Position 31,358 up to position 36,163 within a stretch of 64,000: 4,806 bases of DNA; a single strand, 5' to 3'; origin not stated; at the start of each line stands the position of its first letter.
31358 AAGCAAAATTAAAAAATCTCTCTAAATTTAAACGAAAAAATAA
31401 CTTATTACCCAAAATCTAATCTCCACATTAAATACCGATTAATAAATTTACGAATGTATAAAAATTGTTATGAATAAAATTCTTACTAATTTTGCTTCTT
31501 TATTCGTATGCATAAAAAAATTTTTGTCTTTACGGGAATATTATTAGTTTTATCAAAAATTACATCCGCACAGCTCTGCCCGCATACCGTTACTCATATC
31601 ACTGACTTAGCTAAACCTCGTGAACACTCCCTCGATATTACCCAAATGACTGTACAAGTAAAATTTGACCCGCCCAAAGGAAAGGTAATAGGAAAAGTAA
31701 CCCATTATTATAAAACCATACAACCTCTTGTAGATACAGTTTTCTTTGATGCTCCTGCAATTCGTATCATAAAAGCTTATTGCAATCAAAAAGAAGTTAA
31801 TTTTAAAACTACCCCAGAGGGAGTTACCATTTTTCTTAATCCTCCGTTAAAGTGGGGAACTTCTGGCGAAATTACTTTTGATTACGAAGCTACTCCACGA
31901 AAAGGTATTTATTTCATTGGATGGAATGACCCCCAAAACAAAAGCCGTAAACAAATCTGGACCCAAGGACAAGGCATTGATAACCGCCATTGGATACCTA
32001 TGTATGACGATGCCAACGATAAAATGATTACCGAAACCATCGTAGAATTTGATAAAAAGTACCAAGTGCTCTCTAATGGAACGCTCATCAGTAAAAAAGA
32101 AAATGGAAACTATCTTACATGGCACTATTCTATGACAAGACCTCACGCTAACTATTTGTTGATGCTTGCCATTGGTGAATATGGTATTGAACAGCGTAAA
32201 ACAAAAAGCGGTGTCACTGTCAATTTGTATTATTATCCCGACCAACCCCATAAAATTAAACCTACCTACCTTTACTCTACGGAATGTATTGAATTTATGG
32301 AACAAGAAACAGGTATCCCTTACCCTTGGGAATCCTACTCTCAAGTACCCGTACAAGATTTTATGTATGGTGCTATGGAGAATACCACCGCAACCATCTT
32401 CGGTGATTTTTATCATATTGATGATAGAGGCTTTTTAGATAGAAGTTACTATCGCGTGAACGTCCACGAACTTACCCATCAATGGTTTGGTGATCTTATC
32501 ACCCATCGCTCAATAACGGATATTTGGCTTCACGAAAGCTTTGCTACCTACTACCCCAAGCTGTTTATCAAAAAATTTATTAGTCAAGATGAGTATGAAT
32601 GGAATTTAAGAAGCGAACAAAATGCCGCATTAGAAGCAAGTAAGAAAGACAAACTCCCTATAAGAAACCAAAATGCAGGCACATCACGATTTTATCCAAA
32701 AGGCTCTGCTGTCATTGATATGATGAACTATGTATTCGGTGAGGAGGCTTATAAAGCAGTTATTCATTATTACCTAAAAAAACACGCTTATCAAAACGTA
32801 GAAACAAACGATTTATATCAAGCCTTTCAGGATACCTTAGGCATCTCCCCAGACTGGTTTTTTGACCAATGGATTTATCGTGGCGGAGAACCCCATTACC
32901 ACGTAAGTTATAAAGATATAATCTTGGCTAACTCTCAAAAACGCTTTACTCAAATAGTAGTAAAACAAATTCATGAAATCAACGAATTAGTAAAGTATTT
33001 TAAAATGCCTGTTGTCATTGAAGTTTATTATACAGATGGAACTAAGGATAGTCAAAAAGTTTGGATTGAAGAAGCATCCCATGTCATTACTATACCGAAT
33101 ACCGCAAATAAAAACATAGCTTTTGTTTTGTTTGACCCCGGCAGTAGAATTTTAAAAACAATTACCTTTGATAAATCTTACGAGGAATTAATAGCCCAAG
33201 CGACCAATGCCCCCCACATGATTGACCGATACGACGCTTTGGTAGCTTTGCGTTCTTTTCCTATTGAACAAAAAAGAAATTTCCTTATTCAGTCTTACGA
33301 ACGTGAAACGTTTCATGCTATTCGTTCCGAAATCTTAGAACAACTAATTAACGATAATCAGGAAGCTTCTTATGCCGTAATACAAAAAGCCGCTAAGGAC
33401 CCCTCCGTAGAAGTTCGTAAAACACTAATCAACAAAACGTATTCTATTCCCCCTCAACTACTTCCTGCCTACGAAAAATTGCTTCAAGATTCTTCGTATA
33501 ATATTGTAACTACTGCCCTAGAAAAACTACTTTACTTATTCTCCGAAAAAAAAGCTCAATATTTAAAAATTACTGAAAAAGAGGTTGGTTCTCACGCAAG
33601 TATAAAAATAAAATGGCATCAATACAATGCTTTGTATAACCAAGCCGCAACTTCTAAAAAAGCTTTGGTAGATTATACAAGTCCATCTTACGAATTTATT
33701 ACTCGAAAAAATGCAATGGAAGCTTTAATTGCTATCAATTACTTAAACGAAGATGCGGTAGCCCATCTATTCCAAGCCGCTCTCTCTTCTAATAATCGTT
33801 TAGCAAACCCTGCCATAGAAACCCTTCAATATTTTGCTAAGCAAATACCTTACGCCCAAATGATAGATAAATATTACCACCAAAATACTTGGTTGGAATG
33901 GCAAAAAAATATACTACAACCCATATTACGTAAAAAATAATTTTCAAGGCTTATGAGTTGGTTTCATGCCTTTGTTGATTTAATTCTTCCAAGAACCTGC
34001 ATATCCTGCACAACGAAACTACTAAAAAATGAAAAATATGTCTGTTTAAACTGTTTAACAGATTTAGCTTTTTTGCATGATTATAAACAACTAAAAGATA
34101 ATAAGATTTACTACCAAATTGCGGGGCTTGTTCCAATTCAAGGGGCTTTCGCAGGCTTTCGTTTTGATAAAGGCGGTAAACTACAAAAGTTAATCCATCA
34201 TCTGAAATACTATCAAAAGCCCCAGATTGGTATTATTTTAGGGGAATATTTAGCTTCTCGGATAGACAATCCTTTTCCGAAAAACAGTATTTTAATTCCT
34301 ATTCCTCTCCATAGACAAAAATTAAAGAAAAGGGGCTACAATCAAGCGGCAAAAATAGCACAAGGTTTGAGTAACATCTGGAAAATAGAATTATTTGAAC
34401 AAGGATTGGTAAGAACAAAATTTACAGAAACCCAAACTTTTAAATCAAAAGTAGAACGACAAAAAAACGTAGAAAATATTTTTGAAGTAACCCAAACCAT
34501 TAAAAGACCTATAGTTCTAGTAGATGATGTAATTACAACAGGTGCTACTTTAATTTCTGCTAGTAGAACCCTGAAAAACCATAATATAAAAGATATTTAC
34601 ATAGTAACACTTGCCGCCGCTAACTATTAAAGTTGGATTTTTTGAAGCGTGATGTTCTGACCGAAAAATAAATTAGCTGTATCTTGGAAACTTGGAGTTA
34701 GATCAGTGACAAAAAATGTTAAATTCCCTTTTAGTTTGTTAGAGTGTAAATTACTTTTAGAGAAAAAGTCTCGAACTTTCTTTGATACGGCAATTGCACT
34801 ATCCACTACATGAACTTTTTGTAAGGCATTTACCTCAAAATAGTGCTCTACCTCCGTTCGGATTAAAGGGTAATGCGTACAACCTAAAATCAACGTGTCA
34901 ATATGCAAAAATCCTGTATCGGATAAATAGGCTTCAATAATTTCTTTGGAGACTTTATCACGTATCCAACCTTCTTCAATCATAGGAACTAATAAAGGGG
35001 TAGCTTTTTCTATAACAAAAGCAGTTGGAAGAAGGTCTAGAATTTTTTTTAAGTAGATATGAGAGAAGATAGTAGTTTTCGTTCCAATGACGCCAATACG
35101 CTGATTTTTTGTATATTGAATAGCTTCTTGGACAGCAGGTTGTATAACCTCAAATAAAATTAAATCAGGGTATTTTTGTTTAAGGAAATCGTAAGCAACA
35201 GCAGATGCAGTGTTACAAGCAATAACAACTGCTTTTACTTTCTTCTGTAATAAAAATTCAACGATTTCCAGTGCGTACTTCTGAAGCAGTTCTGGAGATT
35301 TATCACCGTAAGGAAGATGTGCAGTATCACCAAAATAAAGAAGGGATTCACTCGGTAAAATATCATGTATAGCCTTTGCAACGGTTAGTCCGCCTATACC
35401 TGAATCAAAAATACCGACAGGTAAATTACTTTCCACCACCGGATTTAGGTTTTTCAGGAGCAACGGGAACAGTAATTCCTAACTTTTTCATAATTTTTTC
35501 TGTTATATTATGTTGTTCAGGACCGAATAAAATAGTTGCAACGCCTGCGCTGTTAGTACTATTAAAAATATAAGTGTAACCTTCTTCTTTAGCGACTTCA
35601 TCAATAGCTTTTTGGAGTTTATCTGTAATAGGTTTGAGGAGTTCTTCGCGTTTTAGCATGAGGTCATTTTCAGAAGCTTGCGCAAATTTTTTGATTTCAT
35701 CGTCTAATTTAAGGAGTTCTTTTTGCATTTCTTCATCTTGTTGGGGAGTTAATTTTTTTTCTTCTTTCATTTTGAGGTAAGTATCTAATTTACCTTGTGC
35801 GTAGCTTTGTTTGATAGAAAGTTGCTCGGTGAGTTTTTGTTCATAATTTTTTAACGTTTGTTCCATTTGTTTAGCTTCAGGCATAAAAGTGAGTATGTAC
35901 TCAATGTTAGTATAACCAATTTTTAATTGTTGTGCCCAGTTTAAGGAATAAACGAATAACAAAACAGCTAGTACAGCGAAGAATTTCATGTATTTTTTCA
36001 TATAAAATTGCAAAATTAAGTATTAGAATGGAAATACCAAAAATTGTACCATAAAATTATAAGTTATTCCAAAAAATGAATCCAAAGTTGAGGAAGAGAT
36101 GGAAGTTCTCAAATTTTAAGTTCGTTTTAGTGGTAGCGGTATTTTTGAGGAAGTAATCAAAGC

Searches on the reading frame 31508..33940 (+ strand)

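Call 30: search_protein_families(library=pfam, proteins=[window:31508-33940:+], max_evalue=0.00001)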
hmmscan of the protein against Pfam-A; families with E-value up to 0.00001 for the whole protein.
window:31508-33940:+ (810 aa): 3 families
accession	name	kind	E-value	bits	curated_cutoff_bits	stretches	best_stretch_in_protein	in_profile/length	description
PF01433.26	Peptidase_M1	-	2e-37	129.3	27.7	1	258-455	7-218/218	Peptidase family M1 domain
PF17900.6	Peptidase_M1_N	-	2.9e-13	50.7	25.8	1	52-217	10-186/186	Peptidase M1 N-terminal domain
PF13646.12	HEAT_2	-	8.6e-06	26.4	27.7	0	592-671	3-83/88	HEAT repeats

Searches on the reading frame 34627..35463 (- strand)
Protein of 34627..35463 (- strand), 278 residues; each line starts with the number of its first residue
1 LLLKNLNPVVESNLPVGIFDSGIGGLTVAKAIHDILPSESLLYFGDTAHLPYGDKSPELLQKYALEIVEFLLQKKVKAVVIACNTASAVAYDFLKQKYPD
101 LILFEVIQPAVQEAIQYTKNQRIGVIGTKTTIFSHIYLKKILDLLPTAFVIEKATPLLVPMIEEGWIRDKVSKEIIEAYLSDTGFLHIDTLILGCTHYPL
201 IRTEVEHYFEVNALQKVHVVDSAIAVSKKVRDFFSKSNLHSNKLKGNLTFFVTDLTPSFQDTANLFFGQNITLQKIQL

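Call 27: search_protein_families(library=pfam, proteins=[window:34627-35463:-], max_evalue=0.001)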
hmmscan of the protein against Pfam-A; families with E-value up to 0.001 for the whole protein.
window:34627-35463:- (278 aa): 1 family
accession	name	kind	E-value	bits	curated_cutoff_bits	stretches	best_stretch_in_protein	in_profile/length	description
PF01177.27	Asp_Glu_race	-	3.1e-16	60.2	31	1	28-225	16-206/211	Asp/Glu/Hydantoin racemase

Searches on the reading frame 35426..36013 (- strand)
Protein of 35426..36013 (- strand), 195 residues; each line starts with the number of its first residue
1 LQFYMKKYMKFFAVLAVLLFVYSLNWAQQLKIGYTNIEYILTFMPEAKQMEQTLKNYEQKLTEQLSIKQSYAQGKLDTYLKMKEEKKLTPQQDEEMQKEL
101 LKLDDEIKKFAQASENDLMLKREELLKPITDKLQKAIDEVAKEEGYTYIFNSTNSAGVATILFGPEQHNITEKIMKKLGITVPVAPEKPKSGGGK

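Call 27: search_protein_families(library=pfam, proteins=[window:35426-36013:-], max_evalue=0.001)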
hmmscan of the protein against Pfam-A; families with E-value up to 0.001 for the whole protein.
window:35426-36013:- (195 aa): 1 family
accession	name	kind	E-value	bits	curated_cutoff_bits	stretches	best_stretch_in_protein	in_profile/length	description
PF03938.19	OmpH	-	5.5e-29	101.6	32.4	1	31-178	1-141/141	Outer membrane protein (OmpH-like)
